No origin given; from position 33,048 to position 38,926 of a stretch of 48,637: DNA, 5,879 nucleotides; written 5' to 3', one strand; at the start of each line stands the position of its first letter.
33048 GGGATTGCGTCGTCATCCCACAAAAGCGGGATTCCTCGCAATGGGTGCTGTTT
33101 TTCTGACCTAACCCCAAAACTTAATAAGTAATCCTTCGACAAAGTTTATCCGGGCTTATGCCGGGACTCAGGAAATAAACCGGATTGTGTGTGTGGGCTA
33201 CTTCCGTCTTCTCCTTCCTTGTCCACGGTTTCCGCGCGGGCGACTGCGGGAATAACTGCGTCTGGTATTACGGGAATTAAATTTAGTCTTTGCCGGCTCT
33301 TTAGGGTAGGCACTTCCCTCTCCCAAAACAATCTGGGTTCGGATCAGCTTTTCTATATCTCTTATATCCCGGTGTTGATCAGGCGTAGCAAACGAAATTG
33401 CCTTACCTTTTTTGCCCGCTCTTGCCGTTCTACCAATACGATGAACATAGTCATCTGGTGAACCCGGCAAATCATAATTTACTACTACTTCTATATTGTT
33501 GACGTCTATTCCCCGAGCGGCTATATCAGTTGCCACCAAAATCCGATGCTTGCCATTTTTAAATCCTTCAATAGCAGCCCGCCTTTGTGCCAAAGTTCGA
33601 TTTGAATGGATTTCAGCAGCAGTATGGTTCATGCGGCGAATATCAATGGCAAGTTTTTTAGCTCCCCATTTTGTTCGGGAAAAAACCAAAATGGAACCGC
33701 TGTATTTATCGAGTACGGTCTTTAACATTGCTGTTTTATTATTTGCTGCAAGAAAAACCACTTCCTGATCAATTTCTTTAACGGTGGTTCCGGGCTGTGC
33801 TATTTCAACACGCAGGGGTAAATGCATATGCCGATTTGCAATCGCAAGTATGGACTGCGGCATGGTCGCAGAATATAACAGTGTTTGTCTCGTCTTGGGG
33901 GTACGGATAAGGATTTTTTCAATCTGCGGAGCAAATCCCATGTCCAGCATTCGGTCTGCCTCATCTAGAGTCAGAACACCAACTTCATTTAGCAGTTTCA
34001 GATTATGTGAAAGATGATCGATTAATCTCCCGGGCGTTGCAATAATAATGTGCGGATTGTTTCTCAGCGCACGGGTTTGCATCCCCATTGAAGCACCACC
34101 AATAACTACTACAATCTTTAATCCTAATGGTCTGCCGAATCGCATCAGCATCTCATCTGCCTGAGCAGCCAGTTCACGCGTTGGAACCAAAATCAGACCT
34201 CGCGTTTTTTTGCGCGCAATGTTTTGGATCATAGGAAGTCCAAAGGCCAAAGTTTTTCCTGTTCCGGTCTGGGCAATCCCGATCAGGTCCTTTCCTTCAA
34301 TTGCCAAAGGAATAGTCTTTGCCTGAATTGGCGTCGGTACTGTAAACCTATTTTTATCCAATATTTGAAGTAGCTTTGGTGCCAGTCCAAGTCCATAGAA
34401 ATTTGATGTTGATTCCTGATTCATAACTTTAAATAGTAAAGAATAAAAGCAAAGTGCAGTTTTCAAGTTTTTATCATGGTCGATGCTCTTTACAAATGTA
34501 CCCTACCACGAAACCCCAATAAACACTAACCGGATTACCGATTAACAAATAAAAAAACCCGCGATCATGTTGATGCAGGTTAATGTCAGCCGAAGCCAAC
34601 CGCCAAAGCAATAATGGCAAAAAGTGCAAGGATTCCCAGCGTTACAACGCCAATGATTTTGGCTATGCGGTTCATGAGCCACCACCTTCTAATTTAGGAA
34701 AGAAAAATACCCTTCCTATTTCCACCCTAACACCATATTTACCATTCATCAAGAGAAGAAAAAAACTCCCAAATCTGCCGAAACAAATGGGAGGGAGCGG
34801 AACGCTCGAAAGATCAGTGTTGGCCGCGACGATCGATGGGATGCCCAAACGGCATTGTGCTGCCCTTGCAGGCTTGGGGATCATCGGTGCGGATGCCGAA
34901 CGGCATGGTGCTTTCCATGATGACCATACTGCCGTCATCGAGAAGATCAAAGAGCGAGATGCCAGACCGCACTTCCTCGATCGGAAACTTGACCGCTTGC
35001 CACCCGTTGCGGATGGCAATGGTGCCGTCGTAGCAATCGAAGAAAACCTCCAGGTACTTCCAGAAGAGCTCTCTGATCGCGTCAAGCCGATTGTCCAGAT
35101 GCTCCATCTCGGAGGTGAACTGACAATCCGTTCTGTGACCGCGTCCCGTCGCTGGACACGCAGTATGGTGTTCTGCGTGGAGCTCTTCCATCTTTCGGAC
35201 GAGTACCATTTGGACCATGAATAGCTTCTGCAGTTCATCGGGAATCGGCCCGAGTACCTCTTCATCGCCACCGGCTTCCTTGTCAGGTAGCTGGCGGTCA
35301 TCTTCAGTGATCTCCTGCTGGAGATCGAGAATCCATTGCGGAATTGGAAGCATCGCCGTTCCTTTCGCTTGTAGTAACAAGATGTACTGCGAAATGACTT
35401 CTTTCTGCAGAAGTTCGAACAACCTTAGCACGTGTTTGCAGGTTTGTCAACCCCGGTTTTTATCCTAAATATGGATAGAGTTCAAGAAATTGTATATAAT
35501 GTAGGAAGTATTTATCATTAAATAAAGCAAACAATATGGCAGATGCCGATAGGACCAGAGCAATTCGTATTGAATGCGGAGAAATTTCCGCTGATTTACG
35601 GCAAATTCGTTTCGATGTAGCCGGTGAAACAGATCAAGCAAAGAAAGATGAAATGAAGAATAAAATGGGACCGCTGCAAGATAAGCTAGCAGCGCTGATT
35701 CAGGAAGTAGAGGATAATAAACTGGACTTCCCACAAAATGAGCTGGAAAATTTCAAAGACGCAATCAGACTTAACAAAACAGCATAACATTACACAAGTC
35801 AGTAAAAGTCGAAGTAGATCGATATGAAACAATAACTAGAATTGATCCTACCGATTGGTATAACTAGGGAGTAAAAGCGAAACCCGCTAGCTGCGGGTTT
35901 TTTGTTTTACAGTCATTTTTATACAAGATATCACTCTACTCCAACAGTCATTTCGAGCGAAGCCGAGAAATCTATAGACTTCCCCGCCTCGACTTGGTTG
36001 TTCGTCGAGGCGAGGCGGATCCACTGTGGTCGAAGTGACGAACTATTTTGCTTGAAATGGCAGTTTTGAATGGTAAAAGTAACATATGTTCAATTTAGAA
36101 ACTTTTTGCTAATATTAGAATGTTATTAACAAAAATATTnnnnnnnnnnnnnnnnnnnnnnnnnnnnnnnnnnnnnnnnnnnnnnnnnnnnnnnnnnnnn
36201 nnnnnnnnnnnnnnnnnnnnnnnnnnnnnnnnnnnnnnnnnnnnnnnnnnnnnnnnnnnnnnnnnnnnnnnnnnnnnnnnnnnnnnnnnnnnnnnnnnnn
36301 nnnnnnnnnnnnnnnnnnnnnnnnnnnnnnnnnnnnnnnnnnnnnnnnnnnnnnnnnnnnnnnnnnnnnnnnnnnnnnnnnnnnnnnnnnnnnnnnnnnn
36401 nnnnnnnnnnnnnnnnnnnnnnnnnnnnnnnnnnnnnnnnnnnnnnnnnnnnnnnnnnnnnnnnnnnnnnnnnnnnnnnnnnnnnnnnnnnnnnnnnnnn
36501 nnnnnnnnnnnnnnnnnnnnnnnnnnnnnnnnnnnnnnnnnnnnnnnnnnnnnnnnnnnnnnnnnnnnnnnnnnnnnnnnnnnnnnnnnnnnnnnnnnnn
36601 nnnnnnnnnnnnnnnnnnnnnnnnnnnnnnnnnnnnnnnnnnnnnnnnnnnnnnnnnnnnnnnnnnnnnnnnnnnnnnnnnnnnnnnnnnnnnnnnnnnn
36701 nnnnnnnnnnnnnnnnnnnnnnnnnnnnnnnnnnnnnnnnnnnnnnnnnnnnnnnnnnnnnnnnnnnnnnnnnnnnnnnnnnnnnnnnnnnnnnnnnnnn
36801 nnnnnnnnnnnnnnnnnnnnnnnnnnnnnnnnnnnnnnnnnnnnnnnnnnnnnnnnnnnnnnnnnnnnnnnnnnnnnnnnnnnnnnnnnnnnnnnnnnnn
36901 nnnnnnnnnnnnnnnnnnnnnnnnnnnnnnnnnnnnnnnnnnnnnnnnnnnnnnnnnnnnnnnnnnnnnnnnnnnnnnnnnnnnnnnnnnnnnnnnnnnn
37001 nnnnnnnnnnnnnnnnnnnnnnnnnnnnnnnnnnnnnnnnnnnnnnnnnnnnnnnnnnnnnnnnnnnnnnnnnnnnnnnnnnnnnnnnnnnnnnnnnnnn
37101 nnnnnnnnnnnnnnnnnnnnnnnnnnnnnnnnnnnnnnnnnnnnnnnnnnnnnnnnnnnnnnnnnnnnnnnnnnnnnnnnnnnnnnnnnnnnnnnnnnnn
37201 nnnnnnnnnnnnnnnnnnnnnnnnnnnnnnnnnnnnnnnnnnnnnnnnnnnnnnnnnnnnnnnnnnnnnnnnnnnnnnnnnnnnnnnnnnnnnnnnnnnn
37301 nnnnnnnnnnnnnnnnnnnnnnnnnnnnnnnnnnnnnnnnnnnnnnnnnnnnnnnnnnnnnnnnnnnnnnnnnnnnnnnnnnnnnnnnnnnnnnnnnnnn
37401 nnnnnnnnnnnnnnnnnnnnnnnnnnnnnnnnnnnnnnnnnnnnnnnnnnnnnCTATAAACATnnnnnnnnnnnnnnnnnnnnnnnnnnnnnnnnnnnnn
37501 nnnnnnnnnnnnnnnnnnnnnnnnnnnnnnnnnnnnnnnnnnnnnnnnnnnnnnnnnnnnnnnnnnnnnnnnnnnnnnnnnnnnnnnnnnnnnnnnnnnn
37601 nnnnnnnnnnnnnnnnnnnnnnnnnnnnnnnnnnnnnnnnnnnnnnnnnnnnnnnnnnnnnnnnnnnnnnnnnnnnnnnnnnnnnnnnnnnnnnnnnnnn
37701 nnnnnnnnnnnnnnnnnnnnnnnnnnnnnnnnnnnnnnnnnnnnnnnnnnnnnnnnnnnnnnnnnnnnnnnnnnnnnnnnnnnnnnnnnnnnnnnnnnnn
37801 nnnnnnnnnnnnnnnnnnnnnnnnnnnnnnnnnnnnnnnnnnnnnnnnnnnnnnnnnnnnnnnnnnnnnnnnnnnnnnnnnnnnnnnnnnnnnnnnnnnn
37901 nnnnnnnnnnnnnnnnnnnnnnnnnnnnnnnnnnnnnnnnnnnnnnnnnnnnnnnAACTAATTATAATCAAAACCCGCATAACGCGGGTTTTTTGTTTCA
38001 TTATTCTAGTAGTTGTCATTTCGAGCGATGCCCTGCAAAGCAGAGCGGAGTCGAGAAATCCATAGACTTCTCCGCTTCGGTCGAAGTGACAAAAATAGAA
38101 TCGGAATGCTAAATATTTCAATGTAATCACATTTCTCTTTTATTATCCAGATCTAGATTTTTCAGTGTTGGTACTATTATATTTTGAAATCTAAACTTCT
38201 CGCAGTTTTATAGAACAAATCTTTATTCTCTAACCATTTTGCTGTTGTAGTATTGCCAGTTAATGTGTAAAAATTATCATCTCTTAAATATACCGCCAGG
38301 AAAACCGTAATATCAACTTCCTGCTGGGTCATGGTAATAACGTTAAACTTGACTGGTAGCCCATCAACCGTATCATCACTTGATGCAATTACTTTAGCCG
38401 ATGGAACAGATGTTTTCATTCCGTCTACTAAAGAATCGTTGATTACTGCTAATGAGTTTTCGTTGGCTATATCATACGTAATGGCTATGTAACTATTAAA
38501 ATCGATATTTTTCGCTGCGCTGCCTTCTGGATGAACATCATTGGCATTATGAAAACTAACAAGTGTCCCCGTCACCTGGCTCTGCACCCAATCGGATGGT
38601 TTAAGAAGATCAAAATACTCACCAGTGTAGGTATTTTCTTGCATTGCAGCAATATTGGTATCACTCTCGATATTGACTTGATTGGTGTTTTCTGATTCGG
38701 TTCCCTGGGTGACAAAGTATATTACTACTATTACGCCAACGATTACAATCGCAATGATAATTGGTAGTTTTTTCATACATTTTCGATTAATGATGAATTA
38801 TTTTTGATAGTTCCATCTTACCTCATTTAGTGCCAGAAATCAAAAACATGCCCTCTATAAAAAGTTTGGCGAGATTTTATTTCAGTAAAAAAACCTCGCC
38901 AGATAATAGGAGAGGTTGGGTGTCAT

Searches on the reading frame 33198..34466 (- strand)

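Call 64: search_protein_families(library=pfam, proteins=[window:33198-34466:-], max_evalue=0.01)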
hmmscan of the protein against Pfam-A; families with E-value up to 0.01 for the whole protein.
window:33198-34466:- (422 aa): 3 families
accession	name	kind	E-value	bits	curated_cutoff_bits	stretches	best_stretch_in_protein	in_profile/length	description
PF00270.35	DEAD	-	2.5e-48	164.4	26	1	45-206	1-164/167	DEAD/DEAH box helicase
PF00271.37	Helicase_C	-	7.4e-29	100.7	23.5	1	244-351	2-110/110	Helicase conserved C-terminal domain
PF04851.21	ResIII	-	4.6e-07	30.3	22.5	1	64-202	29-162/164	Type III restriction enzyme, res subunit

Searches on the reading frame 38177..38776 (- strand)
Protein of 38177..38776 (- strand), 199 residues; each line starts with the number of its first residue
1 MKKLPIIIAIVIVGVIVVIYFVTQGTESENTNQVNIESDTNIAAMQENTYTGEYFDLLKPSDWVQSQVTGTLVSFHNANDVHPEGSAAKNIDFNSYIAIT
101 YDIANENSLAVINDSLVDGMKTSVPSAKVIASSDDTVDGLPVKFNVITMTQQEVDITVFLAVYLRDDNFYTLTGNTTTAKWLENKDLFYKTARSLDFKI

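Call 64: search_protein_families(library=pfam, proteins=[window:38177-38776:-], max_evalue=0.01)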
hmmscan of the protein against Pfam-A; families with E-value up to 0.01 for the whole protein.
window:38177-38776:- (199 aa): 2 families
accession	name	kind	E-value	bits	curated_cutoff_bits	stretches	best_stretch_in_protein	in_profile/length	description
PF01789.22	PsbP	-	1.4e-09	38.7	23.5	1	50-196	6-154/155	PsbP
PF18933.6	PsbP_2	-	2.5e-05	24.8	27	1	6-177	2-166/184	PsbP-like protein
